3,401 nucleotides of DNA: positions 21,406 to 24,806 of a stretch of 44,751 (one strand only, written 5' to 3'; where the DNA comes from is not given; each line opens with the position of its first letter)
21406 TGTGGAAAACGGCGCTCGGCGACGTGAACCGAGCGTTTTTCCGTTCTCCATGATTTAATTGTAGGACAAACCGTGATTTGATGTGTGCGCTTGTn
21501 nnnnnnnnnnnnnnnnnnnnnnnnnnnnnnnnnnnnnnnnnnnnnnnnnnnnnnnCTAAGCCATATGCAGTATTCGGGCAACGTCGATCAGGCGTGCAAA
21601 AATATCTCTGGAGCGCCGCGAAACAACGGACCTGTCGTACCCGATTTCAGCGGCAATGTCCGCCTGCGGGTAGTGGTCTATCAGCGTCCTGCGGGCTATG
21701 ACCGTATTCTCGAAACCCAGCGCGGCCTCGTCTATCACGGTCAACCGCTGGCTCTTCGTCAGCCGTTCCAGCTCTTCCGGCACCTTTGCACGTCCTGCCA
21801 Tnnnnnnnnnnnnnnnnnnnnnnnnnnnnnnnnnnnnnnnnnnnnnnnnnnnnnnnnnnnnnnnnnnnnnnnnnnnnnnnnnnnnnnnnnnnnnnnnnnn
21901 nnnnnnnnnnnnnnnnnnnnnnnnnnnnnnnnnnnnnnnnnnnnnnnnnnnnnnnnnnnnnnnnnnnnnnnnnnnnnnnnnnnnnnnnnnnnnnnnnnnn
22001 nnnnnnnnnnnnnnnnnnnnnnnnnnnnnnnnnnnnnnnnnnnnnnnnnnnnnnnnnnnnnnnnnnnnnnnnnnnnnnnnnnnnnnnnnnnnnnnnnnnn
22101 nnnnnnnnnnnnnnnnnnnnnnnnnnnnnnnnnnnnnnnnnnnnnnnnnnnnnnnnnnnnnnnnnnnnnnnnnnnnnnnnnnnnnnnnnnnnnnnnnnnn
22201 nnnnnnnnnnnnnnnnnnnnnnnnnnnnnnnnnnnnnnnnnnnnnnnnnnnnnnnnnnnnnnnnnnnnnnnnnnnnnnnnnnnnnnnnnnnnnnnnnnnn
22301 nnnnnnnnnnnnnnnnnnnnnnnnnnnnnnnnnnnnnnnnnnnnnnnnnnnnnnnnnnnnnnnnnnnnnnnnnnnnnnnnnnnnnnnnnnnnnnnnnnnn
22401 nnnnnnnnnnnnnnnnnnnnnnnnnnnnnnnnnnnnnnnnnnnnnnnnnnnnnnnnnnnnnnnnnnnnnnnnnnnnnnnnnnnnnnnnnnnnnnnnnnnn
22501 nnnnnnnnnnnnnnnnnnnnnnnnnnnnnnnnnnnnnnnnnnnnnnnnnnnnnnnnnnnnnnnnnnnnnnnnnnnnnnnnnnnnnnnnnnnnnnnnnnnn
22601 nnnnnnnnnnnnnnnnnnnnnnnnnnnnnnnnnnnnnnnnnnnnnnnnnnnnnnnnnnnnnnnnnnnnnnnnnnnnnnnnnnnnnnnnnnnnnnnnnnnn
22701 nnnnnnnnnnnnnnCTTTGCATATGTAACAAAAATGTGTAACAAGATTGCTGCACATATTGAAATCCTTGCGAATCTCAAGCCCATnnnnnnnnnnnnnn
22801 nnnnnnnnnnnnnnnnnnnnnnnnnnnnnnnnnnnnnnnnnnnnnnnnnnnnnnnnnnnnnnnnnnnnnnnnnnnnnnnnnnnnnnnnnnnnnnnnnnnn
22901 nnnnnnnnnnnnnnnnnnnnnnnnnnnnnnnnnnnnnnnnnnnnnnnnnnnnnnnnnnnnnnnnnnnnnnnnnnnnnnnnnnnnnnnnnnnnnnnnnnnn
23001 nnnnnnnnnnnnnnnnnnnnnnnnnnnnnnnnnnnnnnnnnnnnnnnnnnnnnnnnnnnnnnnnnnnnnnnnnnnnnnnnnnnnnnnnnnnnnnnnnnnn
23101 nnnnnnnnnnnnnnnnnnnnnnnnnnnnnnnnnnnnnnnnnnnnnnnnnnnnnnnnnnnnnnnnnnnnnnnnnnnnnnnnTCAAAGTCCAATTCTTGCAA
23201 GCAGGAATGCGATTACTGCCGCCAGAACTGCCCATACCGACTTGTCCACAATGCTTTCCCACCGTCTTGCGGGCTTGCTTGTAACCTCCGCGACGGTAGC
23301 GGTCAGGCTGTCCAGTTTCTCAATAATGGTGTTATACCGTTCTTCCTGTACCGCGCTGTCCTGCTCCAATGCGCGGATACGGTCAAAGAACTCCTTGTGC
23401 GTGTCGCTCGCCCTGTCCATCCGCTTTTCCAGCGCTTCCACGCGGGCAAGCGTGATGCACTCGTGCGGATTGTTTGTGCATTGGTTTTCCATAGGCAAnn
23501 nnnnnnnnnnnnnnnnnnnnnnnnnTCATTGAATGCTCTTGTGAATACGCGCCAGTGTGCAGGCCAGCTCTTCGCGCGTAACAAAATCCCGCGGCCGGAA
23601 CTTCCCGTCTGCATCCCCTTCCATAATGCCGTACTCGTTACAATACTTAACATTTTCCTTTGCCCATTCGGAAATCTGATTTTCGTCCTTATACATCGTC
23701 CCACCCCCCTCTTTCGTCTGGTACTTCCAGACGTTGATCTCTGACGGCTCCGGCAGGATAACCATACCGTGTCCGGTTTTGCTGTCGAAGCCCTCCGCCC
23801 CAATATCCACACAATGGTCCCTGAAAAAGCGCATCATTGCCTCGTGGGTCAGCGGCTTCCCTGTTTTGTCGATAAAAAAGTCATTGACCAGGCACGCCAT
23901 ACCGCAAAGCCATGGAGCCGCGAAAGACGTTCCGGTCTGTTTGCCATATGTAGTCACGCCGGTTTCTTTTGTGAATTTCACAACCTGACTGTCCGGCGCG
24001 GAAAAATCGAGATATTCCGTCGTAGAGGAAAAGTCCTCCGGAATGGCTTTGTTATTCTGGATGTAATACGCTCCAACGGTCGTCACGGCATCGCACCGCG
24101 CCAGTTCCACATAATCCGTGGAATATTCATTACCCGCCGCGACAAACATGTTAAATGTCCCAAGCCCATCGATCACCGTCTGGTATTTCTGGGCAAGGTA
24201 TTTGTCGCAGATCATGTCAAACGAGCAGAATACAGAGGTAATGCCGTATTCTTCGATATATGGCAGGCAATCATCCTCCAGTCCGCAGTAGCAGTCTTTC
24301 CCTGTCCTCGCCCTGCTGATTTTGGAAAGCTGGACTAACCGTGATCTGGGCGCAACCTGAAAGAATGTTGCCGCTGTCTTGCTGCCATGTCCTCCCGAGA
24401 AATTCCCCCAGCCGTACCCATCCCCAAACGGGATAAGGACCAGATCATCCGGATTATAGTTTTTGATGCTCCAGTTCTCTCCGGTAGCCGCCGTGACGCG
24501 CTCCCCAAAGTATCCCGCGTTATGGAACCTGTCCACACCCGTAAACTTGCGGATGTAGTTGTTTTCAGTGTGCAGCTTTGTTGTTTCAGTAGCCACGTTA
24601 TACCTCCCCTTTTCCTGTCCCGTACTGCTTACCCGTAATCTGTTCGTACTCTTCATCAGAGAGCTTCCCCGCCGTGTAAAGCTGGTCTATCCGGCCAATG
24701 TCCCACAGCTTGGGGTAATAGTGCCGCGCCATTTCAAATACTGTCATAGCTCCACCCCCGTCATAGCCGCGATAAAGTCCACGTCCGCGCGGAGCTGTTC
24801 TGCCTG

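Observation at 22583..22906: Module 2 splits the holin-endolysin cassette and brings terminators on both strands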

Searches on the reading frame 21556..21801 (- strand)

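Call 12: search_protein_families(library=pfam, proteins=[window:21556-21801:-], max_evalue=0.01)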
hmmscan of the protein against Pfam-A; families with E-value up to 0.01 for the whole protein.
window:21556-21801:- (81 aa): 1 family
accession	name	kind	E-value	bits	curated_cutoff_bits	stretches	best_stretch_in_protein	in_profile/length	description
PF16509.11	KORA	-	0.00029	21.4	26.7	1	14-65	1-52/84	TrfB plasmid transcriptional repressor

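Call 39: search_protein_families(library=phrogs, proteins=[window:21556-21801:-], max_evalue=0.001)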
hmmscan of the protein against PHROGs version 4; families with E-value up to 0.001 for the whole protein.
window:21556-21801:- (81 aa): 0 families

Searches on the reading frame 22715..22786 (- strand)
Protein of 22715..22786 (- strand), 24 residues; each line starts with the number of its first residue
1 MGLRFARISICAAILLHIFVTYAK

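Call 17: search_protein_families(library=pfam, proteins=[window:22715-22786:-], max_evalue=10)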
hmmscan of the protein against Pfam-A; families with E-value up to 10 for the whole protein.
seq(24 aa): 0 families

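Call 18: search_protein_families(library=ncbifam, proteins=[window:22715-22786:-], max_evalue=10)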
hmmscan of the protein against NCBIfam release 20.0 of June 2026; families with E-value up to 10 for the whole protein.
seq(24 aa): 0 families

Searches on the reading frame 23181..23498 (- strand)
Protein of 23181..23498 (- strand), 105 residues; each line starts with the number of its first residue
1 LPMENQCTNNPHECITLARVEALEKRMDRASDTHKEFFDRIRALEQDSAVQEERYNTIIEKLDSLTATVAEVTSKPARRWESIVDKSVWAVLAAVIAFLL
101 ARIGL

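Call 12: search_protein_families(library=pfam, proteins=[window:23181-23498:-], max_evalue=0.01)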
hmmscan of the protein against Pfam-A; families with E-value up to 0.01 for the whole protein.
window:23181-23498:- (105 aa): 1 family
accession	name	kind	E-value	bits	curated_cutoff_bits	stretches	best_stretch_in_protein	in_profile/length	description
PF10779.14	XhlA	-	0.00085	19.9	34.7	1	25-68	7-47/67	Haemolysin XhlA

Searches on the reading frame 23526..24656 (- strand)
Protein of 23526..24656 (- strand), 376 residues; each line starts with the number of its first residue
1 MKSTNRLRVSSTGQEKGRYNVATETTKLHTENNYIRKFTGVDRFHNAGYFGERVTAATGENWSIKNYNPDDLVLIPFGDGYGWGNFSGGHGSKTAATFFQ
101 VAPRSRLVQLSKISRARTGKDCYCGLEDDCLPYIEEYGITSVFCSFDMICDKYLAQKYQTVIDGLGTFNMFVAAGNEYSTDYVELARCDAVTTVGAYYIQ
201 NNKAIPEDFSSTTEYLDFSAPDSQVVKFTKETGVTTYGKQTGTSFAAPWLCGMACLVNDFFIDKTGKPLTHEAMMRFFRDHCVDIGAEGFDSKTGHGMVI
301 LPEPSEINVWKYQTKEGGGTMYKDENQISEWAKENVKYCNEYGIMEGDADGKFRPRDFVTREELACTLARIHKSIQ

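Call 12: search_protein_families(library=pfam, proteins=[window:23526-24656:-], max_evalue=0.01)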
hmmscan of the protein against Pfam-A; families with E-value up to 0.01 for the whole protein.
window:23526-24656:- (376 aa): 2 families
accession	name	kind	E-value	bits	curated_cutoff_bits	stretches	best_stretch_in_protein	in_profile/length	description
PF00395.25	SLH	-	4.7e-12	46.1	20.8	1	322-365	2-44/44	S-layer homology domain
PF00082.27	Peptidase_S8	-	2e-07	31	21.8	1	170-296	147-287/288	Subtilase family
